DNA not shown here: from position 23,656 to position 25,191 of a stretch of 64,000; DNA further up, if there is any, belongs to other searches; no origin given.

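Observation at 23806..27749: Operon led by a KS (FabF-like) homologue lacking all three catalytic residues, followed by fabG, a second fabZ and an HI0933 flavoprotein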

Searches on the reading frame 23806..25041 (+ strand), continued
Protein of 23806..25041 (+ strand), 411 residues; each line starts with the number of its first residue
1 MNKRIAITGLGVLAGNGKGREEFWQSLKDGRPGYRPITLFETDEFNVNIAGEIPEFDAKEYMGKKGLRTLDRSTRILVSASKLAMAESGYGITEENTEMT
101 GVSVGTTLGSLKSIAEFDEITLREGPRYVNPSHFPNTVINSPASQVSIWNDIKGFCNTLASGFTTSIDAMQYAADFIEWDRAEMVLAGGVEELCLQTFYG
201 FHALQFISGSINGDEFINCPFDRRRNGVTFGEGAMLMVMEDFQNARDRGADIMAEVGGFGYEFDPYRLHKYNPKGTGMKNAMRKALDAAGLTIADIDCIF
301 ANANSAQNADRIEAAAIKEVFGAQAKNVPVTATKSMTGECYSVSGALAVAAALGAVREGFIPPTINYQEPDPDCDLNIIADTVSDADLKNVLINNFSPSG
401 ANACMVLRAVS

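Call 47: find_encoding_contigs(protein=P0109, flank=10000, max_places=1)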
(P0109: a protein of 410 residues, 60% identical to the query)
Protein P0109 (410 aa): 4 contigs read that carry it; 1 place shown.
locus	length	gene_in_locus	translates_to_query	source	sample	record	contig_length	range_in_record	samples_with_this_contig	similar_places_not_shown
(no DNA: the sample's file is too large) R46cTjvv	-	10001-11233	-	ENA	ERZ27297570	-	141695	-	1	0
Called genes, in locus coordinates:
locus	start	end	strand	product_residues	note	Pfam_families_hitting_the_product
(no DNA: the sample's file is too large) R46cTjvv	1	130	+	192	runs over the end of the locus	PF01066:CDP-OH_P_transf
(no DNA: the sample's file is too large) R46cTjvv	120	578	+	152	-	PF04608:PgpA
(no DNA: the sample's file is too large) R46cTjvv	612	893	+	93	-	PF02604:PhdYeFM_antitox (weak)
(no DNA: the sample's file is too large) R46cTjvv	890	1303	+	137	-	PF01850:PIN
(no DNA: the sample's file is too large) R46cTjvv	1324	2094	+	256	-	PF12811:BaxI_1, PF01027:Bax1-I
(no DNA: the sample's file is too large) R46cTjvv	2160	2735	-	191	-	PF02834:LigT_PEase, PF10469:AKAP7_NLS, PF13563:2_5_RNA_ligase2, PF02834:LigT_PEase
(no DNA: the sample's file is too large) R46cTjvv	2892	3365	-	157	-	PF02464:CinA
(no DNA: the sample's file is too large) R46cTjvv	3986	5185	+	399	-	PF00926:DHBP_synthase, PF00925:GTP_cyclohydro2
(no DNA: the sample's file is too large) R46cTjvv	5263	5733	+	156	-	PF00885:DMRL_synthase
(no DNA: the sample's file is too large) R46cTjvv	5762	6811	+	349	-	-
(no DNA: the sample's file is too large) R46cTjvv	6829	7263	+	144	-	PF01029:NusB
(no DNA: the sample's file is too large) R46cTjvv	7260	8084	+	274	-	PF02811:PHP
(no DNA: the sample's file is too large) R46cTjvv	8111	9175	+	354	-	PF00383:dCMP_cyt_deam_1, PF14437:MafB19-deam, PF01872:RibD_C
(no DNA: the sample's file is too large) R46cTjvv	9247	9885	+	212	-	PF00677:Lum_binding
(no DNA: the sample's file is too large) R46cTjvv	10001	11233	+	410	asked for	PF00109:ketoacyl-synt, PF02801:Ketoacyl-synt_C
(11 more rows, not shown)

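Call 52: find_homologous_proteins(query=L101:9968-11206:+, max_evalue=1e-30)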
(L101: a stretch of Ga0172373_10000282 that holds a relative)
Query L101:9968-11206:+ (412 aa): 8000 proteins with E <= 1e-30 among 8000 candidates; the best 120 are listed.
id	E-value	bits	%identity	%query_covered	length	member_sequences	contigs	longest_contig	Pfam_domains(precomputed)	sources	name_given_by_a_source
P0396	8.2e-276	932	100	100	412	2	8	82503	PF00109.33,PF02801.29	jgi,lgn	-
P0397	2.8e-195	667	72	97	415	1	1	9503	PF00109.33,PF02801.29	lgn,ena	-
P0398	1.4e-194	664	73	96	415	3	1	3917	PF00109.33,PF02801.29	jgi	jgi:3-oxoacyl-[acyl-carrier-protein] synthase II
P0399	3.0e-193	660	70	97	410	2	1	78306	PF00109.33,PF02801.29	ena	-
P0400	4.2e-193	660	71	99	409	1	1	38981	PF00109.33,PF02801.29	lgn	-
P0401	1.8e-191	654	70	98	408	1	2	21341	PF00109.33,PF02801.29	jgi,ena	-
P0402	3.1e-191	653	71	96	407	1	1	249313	PF00109.33,PF02801.29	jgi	jgi:3-oxoacyl-[acyl-carrier-protein] synthase II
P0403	5.2e-191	653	70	97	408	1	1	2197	PF00109.33,PF02801.29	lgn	-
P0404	1.2e-190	651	70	100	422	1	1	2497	PF00109.33,PF02801.29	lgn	-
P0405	3.9e-190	650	70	98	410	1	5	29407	PF00109.33,PF02801.29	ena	-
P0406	2.4e-189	647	68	98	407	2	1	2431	PF00109.33,PF02801.29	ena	-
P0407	7.6e-188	642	69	98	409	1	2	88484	PF00109.33,PF02801.29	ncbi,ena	-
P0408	1.8e-186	638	69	96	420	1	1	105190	PF00109.33,PF02801.29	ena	-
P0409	9.2e-186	635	67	98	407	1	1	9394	PF00109.33,PF02801.29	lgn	-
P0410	1.5e-185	635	67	97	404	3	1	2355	PF00109.33,PF02801.29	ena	-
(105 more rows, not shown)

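Call 69: search_protein_families(library=pfam, proteins=[L003:3827-5122:+, L003:5194-6441:+, L003:6581-7021:+, L003:7070-7852:+, L006:9945-10967:+, L006:11071-16110:+], max_evalue=0.000001)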
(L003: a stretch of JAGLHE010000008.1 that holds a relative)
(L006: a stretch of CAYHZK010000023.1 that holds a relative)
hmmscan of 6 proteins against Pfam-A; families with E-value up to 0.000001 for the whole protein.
L003:3827-5122:+ (431 aa): 4 families
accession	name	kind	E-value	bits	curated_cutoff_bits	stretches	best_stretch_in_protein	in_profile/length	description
PF01053.26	Cys_Met_Meta_PP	-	3.6e-138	460.7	27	1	11-428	1-381/381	Cys/Met metabolism PLP-dependent enzyme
PF01041.23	DegT_DnrJ_EryC1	-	1.2e-09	38.3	19.8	1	63-187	22-146/360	DegT/DnrJ/EryC1/StrS aminotransferase family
PF00155.27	Aminotran_1_2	-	8e-09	35.6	19.7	1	67-226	44-235/361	Aminotransferase class I and II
PF00266.25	Aminotran_5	-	9.2e-08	31.9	21.5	1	86-219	70-210/371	Aminotransferase class-V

L003:5194-6441:+ (415 aa): 9 families
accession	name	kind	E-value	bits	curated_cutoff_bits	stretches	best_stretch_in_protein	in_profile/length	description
PF03486.20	HI0933_like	-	2e-84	283.3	50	1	5-410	2-243/244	HI0933-like protein Rossmann domain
PF22780.1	HI0933_like_1st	-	3.2e-39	134.8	27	1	194-357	1-165/165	HI0933-like protein barrel and H2TH domain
PF07992.20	Pyr_redox_2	-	1.3e-14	54.8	26.1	1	5-44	2-42/291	Pyridine nucleotide-disulphide oxidoreductase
PF01134.28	GIDA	-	2.1e-12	47.3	22.1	0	117-167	100-150/391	Glucose inhibited division protein A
PF12831.13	FAD_oxidored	-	9.1e-12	45.4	27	1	6-160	2-139/416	FAD dependent oxidoreductase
PF00890.30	FAD_binding_2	-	3.9e-11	43.2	20.4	0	6-39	2-35/414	FAD binding domain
PF01266.30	DAO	-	2.7e-08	34.2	27.9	0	5-39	1-35/353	FAD dependent oxidoreductase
PF00070.33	Pyr_redox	-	8.2e-08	33.1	22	0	5-40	1-36/82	Pyridine nucleotide-disulphide oxidoreductase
PF13738.12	Pyr_redox_3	-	4.9e-07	29.7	30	0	7-36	1-31/305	Pyridine nucleotide-disulphide oxidoreductase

L003:6581-7021:+ (146 aa): 1 family
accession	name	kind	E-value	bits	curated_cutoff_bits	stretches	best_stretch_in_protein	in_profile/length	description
PF02580.21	Tyr_Deacylase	-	9.4e-60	201.6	25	1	2-144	1-144/144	D-Tyr-tRNA(Tyr) deacylase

L003:7070-7852:+ (260 aa): 1 family
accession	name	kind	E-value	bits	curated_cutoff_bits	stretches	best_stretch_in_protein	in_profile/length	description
PF01026.27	TatD_DNase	-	2.6e-56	191.3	27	1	7-258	1-253/253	TatD related DNase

L006:9945-10967:+ (340 aa): 1 family
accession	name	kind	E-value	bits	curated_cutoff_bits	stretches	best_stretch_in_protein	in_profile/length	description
PF02156.21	Glyco_hydro_26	-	2.4e-08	34.1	20.2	1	163-253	170-258/311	Glycosyl hydrolase family 26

L006:11071-16110:+ (1679 aa): 0 families

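Call 72: find_encoding_contigs(protein=P0001, flank=10000, max_places=2)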
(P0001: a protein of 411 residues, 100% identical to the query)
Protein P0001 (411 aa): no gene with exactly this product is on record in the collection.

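Call 73: find_encoding_contigs(protein=P0002, flank=10000, max_places=2)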
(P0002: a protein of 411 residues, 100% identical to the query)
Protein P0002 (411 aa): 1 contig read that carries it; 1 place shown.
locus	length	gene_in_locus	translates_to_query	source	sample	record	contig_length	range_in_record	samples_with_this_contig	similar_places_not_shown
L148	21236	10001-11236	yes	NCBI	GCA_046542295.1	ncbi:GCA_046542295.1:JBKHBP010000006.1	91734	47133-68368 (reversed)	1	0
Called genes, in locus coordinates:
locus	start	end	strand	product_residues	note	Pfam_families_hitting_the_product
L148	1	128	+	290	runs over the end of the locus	PF13413:HTH_25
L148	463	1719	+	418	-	PF00919:UPF0004, PF04055:Radical_SAM, PF18693:TRAM_2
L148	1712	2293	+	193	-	PF01066:CDP-OH_P_transf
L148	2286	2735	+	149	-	PF04608:PgpA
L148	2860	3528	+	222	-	PF01027:Bax1-I, PF12811:BaxI_1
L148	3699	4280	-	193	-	PF02834:LigT_PEase, PF13563:2_5_RNA_ligase2, PF02834:LigT_PEase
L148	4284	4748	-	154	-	PF02464:CinA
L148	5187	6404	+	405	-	PF00926:DHBP_synthase, PF00925:GTP_cyclohydro2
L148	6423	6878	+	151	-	PF00885:DMRL_synthase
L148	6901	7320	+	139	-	PF01029:NusB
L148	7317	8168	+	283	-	PF02811:PHP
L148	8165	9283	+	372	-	PF00383:dCMP_cyt_deam_1, PF14437:MafB19-deam (weak), PF01872:RibD_C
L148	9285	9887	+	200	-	PF00677:Lum_binding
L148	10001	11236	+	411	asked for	PF00109:ketoacyl-synt, PF02801:Ketoacyl-synt_C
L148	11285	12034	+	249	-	PF00106:adh_short, PF08659:KR, PF01370:Epimerase (weak), PF13561:adh_short_C2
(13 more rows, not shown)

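Call 86: search_solved_structures(query=L101:9968-11206:+, max_evalue=1e-40, show_alignments=0)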
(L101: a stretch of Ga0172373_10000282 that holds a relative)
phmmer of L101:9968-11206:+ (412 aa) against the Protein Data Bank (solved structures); distinct sequences matched with E-value up to 1e-40: 70 (the best 60 are shown).
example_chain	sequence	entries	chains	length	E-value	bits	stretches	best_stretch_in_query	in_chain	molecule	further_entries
9s5h_B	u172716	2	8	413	9.9e-146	488.7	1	11-410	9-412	3-oxoacyl-(Acyl-carrier-protein) synthase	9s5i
4ls5_A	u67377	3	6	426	3.3e-101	342.1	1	11-409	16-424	3-oxoacyl-[acyl-carrier-protein] synthase 2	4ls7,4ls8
4ls6_A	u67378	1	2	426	4.6e-101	341.6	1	11-409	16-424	3-oxoacyl-[acyl-carrier-protein] synthase 2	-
6kxd_A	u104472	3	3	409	2.6e-99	335.9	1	10-409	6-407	Ketosynthase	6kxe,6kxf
3o04_A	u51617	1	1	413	2.8e-92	312.7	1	11-408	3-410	beta-keto-acyl carrier protein synthase II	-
5sxo_A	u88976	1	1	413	5.3e-92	311.8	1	11-408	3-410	3-oxoacyl-[acyl-carrier-protein] synthase 2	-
1j3n_A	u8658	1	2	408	1.8e-89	303.4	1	12-408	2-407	3-oxoacyl-(acyl-carrier protein) synthase II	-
2gqd_A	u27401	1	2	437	2.7e-89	302.9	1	11-409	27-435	3-oxoacyl-[acyl-carrier-protein] synthase 2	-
1e5m_A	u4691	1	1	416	1.9e-87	296.8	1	11-409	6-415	BETA KETOACYL ACYL CARRIER PROTEIN SYNTHASE II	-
4b7v_A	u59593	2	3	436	3e-87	296.2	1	10-409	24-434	3-OXOACYL-[ACYL-CARRIER-PROTEIN] SYNTHASE 2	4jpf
8qm1_A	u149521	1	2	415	4.7e-87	295.5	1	11-409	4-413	3-oxoacyl-[acyl-carrier-protein] synthase 2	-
8cn8_A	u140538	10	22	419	6.3e-86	291.8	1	10-409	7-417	3-oxoacyl-[acyl-carrier-protein] synthase 2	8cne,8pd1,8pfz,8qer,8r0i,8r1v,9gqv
6okg_A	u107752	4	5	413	6.6e-86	291.7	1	11-408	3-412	3-oxoacyl-[acyl-carrier-protein] synthase 2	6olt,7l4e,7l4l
2gfw_A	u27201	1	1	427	6.7e-86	291.7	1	10-408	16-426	3-oxoacyl-[acyl-carrier-protein] synthase 2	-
1b3n_A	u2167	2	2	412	7.4e-86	291.6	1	11-408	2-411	PROTEIN (KETOACYL ACYL CARRIER PROTEIN SYNTHASE 2) | BETA-KETOACYL ACP SYNTHASE II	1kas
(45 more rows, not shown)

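Call 89: predict_structure(alignment_id=A4)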
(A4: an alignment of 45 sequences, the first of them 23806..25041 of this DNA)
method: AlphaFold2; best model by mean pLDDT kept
length: 411 residues; sequences in the alignment: 45
mean_pLDDT: 87.8   pTM: 0.91
mean pLDDT of the five models: 87.8, 87.5, 86.9, 86.5, 86.2
residues with pLDDT >= 90: 252; 70-90: 117; 50-70: 34; < 50: 8
segments of 3 or more residues with pLDDT < 50: 131-133, 135-139
pLDDT, mean of each block of 10 residues (from residue 1): 92 95 97 91 83 85 70 89 96 95 87 72 63 48 89 91 88 95 96 85 69 76 87 96 95 97 74 89 97 97 82 95 95 91 94 96 93 93 94 89 95 66
secondary structure, 60 per line:
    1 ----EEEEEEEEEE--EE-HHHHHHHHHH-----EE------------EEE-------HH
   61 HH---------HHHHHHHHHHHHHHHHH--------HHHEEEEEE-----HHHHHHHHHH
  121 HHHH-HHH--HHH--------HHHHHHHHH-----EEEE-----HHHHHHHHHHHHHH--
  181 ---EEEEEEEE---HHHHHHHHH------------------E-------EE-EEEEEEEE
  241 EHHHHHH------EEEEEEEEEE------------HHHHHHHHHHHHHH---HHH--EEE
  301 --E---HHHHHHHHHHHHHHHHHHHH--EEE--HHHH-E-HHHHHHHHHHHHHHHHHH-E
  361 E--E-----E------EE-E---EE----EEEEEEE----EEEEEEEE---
elements in order: E5-14 H20-29 E49-51 H59-62 H72-88 E100-105 H111-124 H142-150 E156-159 H165-178 E184-191 H195-203 E233-241 H242-247 E254-263 H276-289 E298-300 H307-326 E329-331 H334-337 H341-358 E390-396 E401-408
